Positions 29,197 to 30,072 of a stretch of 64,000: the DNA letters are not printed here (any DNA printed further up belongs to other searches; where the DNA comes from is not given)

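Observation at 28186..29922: Leaderless 7-blade FG-GAP propeller whose Cys-rich N-terminal module is paralogous to the 207-aa Cys-rich protein 13 kb away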

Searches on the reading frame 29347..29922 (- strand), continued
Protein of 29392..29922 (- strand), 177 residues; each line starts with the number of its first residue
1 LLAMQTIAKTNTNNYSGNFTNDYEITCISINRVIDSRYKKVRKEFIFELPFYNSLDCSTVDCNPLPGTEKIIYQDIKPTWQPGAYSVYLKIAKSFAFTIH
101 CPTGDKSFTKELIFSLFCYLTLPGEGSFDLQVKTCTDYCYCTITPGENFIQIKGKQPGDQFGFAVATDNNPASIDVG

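Call 48: fold_search(model_id=the predicted structure, library=pdb)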
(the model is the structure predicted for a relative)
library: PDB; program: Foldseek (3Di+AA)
matches with E <= 10: 801; with E <= 0.001: 234
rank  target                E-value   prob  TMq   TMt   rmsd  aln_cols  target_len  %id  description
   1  8tcf_A                6.2e-21  1.00  0.54  0.68   7.1       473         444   21  Integrin alpha-v beta-8 in complex with minibinder B8_BP_dsulf (released 2023-09-27)
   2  8xel_A                2.6e-20  1.00  0.54  0.52   7.1       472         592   21  Cryo-EM structure of integrin ITGAV/ITGB3 complex, conformation 3 (released 2024-12-25)
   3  8tcg_A                4.8e-20  1.00  0.54  0.69   4.6       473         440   21  Integrin alpha-v beta-6 in complex with minibinder B6_BP_dslf (released 2023-09-27)
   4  3nid_A                5.0e-20  1.00  0.55  0.68   4.8       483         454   21  The Closed Headpiece of Integrin alphaIIB beta3 and its Complex with an alpahIIB beta3 -Specific Antagonist That Does  (released 2010-12-22)
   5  9ind_A                6.6e-20  1.00  0.53  0.68   7.3       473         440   22  Integrin alpha-v beta-8 in complex with the Fab of 130H2 (released 2025-01-22)
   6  8vs6_A                7.7e-20  1.00  0.55  0.70   4.4       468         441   21  L-TGF-b3/avb8 (released 2024-09-11)
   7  4um9_A                7.7e-20  1.00  0.54  0.52   7.0       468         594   22  Crystal structure of alpha V beta 6 with peptide (released 2014-11-12)
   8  9cz7_A                1.1e-19  1.00  0.55  0.53   4.2       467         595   21  Crystal structure of integrin avb6 headpiece in complex with compound 12 (released 2024-11-13)
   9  3fcu_C                1.2e-19  1.00  0.55  0.69   5.1       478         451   22  Structure of headpiece of integrin aIIBb3 in open conformation (released 2009-01-20)
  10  3zdz_A                1.3e-19  1.00  0.55  0.68   5.0       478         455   22  Integrin alphaIIB beta3 headpiece and RGD peptide complex (released 2013-06-05)
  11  8xfo_A                1.4e-19  1.00  0.53  0.42   7.2       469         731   22  Cryo-EM structure of integrin ITGAV, ITGB3 and CYCLO (RGDFK) complex, conformation 2 (released 2024-12-18)
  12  4o02_A                1.8e-19  1.00  0.53  0.34   4.9       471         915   21  AlphaVBeta3 integrin in complex with monoclonal antibody FAB fragment. (released 2014-04-02)
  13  2vc2_A                2.2e-19  1.00  0.55  0.68   5.0       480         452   21  Re-refinement of Integrin AlphaIIbBeta3 Headpiece Bound to Antagonist L-739758 (released 2008-09-02)
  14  4um8_A                2.3e-19  1.00  0.53  0.52   4.9       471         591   21  Crystal structure of alpha V beta 6 (released 2014-11-12)
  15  9b9k_A                2.3e-19  1.00  0.54  0.58   4.9       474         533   22  Integrin alpha-5 beta-1 in complex with MINT1526A Fab (released 2025-02-05)
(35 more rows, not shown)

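Call 49: find_encoding_contigs(protein=P0129, flank=10000, max_places=1)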
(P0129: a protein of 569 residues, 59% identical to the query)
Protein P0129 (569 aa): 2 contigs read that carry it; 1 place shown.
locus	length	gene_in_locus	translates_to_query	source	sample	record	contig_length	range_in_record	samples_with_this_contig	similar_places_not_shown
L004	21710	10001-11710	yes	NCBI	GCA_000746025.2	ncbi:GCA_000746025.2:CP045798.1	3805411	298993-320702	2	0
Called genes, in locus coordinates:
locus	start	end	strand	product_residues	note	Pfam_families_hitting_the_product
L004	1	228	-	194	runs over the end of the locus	PF01510:Amidase_2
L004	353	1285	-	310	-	PF00535:Glycos_transf_2 (weak)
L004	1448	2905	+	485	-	PF13546:DDE_5 (weak), PF01609:DDE_Tnp_1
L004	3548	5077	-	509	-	PF00535:Glycos_transf_2, PF13371:TPR_9 (faint), PF00515:TPR_1 (faint), PF07719:TPR_2 (faint)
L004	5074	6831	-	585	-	PF00535:Glycos_transf_2, PF07719:TPR_2 (faint), PF13424:TPR_12 (faint), PF13428:TPR_14 (faint), PF13432:TPR_16 (faint), PF14559:TPR_19 (faint), PF13181:TPR_8 (faint), PF00515:TPR_1 (weak)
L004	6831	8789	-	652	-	PF00535:Glycos_transf_2, PF13181:TPR_8 (faint), PF12895:ANAPC3 (faint), PF25062:ARM_TT21_N (faint), PF13428:TPR_14 (faint), PF13431:TPR_17 (faint), PF00515:TPR_1 (weak), PF07719:TPR_2 (weak), +2 more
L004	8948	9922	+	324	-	-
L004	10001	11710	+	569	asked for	PF01839:FG-GAP, PF13517:FG-GAP_3, PF01839:FG-GAP, PF13517:FG-GAP_3 (weak), PF01839:FG-GAP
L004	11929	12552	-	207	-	-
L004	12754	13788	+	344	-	-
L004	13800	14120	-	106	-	-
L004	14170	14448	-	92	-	-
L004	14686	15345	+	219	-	PF00188:CAP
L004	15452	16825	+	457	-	-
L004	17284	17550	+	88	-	PF00483:NTP_transferase (weak)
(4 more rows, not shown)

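Call 50: find_encoding_contigs(protein=P0207, flank=10000, max_places=1)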
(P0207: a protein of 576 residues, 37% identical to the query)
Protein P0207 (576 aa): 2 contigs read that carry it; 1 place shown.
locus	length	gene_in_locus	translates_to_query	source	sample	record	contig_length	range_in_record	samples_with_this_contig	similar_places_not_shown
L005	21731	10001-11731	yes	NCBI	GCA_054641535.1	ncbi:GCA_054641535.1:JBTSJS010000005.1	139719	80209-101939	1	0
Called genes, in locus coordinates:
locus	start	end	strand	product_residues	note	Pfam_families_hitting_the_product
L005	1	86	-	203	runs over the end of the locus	PF19912:DUF6385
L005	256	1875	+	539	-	PF00535:Glycos_transf_2, PF13424:TPR_12 (faint), PF13428:TPR_14 (faint), PF12895:ANAPC3 (faint), PF13414:TPR_11 (faint), PF13431:TPR_17 (faint), PF00515:TPR_1 (weak), PF13432:TPR_16 (weak), +5 more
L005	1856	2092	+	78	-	PF00535:Glycos_transf_2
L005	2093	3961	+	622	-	PF13424:TPR_12 (faint), PF13428:TPR_14 (faint), PF13432:TPR_16 (faint), PF14559:TPR_19 (faint), PF00515:TPR_1 (faint), PF07719:TPR_2 (faint), PF13181:TPR_8 (faint), PF13176:TPR_7 (faint)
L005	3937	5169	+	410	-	PF00535:Glycos_transf_2, PF07719:TPR_2 (faint)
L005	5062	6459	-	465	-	PF00535:Glycos_transf_2, PF13641:Glyco_tranf_2_3, PF13489:Methyltransf_23, PF08241:Methyltransf_11, PF08242:Methyltransf_12, PF13649:Methyltransf_25, PF13847:Methyltransf_31 (weak)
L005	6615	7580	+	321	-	PF01073:3Beta_HSD, PF01370:Epimerase, PF02719:Polysacc_synt_2 (faint), PF04321:RmlD_sub_bind, PF16363:GDP_Man_Dehyd, PF07993:NAD_binding_4 (weak)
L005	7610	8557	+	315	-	PF01073:3Beta_HSD, PF01370:Epimerase, PF02719:Polysacc_synt_2, PF04321:RmlD_sub_bind, PF16363:GDP_Man_Dehyd, PF07993:NAD_binding_4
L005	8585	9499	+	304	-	PF01073:3Beta_HSD, PF01370:Epimerase, PF04321:RmlD_sub_bind, PF16363:GDP_Man_Dehyd, PF02719:Polysacc_synt_2, PF07993:NAD_binding_4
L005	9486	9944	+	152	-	PF05523:FdtA (weak), PF14667:Polysacc_synt_C, PF07883:Cupin_2 (faint)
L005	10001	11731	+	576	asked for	PF13517:FG-GAP_3 (faint), PF14312:FG-GAP_2 (faint), PF01839:FG-GAP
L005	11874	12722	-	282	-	PF09699:Paired_CXXCH_1 (faint), PF14537:Cytochrom_c3_2 (faint)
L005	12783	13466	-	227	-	PF00033:Cytochrome_B, PF13631:Cytochrom_B_N_2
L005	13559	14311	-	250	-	-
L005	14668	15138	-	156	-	PF04308:RNaseH_like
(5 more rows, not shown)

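Call 51: find_encoding_contigs(protein=P0200, flank=10000, max_places=1)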
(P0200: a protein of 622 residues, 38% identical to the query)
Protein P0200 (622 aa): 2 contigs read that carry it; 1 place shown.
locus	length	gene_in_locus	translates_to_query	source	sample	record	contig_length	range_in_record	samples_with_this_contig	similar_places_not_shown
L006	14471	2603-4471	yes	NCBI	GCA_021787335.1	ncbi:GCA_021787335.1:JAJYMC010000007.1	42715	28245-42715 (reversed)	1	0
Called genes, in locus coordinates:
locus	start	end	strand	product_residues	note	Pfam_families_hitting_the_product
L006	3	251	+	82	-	?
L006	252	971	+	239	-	PF06386:GvpL_GvpF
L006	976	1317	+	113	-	PF05121:GvpK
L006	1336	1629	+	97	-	PF00741:Gas_vesicle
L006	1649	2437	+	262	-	PF06386:GvpL_GvpF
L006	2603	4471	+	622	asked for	PF14312:FG-GAP_2 (faint), PF23727:Beta-prop_FAM234A_B (faint), PF16743:PliI (faint), PF01839:FG-GAP, PF13517:FG-GAP_3 (weak), PF01839:FG-GAP (weak)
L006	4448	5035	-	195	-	PF14378:PAP2_3 (weak), PF01569:PAP2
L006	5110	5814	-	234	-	PF06940:DUF1287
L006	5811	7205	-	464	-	PF14691:Fer4_20, PF13738:Pyr_redox_3 (faint), PF00070:Pyr_redox (faint), PF01946:Thi4 (weak), PF07992:Pyr_redox_2, PF13450:NAD_binding_8 (weak)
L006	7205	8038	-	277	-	PF10418:DHODB_Fe-S_bind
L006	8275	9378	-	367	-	PF00814:TsaD, PF22521:HypF_C_2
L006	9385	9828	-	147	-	PF01029:NusB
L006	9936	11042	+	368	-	PF01385:OrfB_IS605, PF07282:Cas12f1-like_TNB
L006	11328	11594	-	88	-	PF10031:DUF2273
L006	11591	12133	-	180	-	PF03780:Asp23 (weak)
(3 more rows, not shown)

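Call 61: find_encoding_contigs(protein=P0135, flank=10000, max_places=1)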
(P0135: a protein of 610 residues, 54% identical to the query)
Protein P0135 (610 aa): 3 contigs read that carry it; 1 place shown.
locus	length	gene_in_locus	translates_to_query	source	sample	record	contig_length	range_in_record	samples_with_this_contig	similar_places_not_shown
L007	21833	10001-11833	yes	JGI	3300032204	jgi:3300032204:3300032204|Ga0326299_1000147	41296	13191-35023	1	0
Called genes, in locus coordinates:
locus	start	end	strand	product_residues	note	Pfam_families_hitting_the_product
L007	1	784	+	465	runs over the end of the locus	PF01476:LysM, PF07501:G5, PF01551:Peptidase_M23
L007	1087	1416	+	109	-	-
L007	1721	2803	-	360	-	PF00795:CN_hydrolase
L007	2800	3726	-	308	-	PF00795:CN_hydrolase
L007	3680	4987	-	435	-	PF07690:MFS_1, PF13347:MFS_2, PF03092:BT1 (weak), PF03209:PUCC, PF07690:MFS_1, PF00083:Sugar_tr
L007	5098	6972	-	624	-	PF06824:Glyco_hydro_125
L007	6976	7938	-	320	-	PF04909:Amidohydro_2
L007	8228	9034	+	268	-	PF01435:Peptidase_M48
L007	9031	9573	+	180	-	-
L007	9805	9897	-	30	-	-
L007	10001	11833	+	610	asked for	PF01839:FG-GAP, PF13517:FG-GAP_3 (weak), PF01839:FG-GAP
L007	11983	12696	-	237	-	PF19912:DUF6385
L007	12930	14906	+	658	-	PF00535:Glycos_transf_2, PF07719:TPR_2 (faint), PF14559:TPR_19 (faint), PF13181:TPR_8 (faint), PF13428:TPR_14 (faint), PF00515:TPR_1 (faint), PF13432:TPR_16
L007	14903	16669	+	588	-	PF00535:Glycos_transf_2, PF13428:TPR_14 (faint), PF13431:TPR_17 (faint), PF13432:TPR_16 (faint), PF14559:TPR_19 (faint), PF13181:TPR_8 (faint), PF00515:TPR_1 (weak), PF07719:TPR_2 (weak)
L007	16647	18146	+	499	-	PF00535:Glycos_transf_2, PF13371:TPR_9 (faint), PF00515:TPR_1 (faint), PF07719:TPR_2 (faint)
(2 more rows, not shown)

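Call 62: find_encoding_contigs(protein=P0128, flank=10000, max_places=1)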
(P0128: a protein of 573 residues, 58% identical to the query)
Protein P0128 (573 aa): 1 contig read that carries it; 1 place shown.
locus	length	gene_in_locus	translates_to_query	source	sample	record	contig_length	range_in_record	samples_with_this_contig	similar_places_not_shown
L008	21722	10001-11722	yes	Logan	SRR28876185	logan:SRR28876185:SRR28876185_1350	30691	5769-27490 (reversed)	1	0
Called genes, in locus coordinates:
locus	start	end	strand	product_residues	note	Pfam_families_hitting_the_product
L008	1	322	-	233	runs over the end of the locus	PF02348:CTP_transf_3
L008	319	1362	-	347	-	PF00571:CBS, PF00483:NTP_transferase, PF12804:NTP_transf_3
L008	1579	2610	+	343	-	PF02310:B12-binding, PF04055:Radical_SAM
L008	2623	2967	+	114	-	-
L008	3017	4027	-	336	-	PF02388:FemAB (faint)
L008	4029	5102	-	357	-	PF03102:NeuB, PF08666:SAF (weak)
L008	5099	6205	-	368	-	-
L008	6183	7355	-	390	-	PF02350:Epimerase_2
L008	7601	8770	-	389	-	PF01041:DegT_DnrJ_EryC1, PF00155:Aminotran_1_2 (weak)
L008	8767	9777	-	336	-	PF00106:adh_short, PF01073:3Beta_HSD, PF01370:Epimerase, PF02719:Polysacc_synt_2, PF04321:RmlD_sub_bind, PF05368:NmrA, PF07993:NAD_binding_4, PF16363:GDP_Man_Dehyd, +1 more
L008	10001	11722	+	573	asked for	PF14312:FG-GAP_2 (faint), PF01839:FG-GAP, PF13517:FG-GAP_3 (weak), PF01839:FG-GAP, PF13517:FG-GAP_3 (weak), PF01839:FG-GAP (weak)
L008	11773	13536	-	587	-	-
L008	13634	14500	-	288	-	-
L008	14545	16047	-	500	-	PF13490:zf-HC2 (weak)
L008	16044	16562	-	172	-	PF04542:Sigma70_r2, PF08281:Sigma70_r4_2, PF04545:Sigma70_r4 (weak)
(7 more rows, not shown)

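Call 63: find_encoding_contigs(protein=P0126, flank=10000, max_places=1)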
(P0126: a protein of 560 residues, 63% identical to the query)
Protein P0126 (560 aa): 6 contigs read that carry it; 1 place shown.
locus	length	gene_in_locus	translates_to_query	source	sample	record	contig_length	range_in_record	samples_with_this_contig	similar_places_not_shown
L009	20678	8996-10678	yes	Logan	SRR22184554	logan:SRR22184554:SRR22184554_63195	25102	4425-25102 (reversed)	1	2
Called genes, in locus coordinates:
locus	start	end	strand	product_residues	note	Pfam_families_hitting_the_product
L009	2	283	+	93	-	?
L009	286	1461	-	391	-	PF02350:Epimerase_2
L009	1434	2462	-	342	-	PF03102:NeuB, PF08666:SAF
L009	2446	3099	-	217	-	PF17836:PglD_N, PF25087:GMPPB_C (faint), PF00132:Hexapep (weak)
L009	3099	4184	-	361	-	PF04055:Radical_SAM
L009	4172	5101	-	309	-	PF21711:DCTN5 (faint), PF25084:LbH_EIF2B (weak), PF25087:GMPPB_C (faint), PF00132:Hexapep, PF14602:Hexapep_2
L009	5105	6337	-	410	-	PF00501:AMP-binding, PF14535:AMP-binding_C_2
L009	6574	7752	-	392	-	PF01041:DegT_DnrJ_EryC1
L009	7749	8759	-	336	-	PF01073:3Beta_HSD, PF01370:Epimerase, PF02719:Polysacc_synt_2, PF04321:RmlD_sub_bind, PF05368:NmrA, PF07993:NAD_binding_4, PF16363:GDP_Man_Dehyd, PF13460:NAD_binding_10, +1 more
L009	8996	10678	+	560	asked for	PF14312:FG-GAP_2 (faint), PF13517:FG-GAP_3 (weak), PF01839:FG-GAP, PF13517:FG-GAP_3 (weak), PF01839:FG-GAP, PF13517:FG-GAP_3 (weak), PF01839:FG-GAP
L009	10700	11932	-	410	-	PF00291:PALP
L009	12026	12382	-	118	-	-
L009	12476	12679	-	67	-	-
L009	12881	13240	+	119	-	-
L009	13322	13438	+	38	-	-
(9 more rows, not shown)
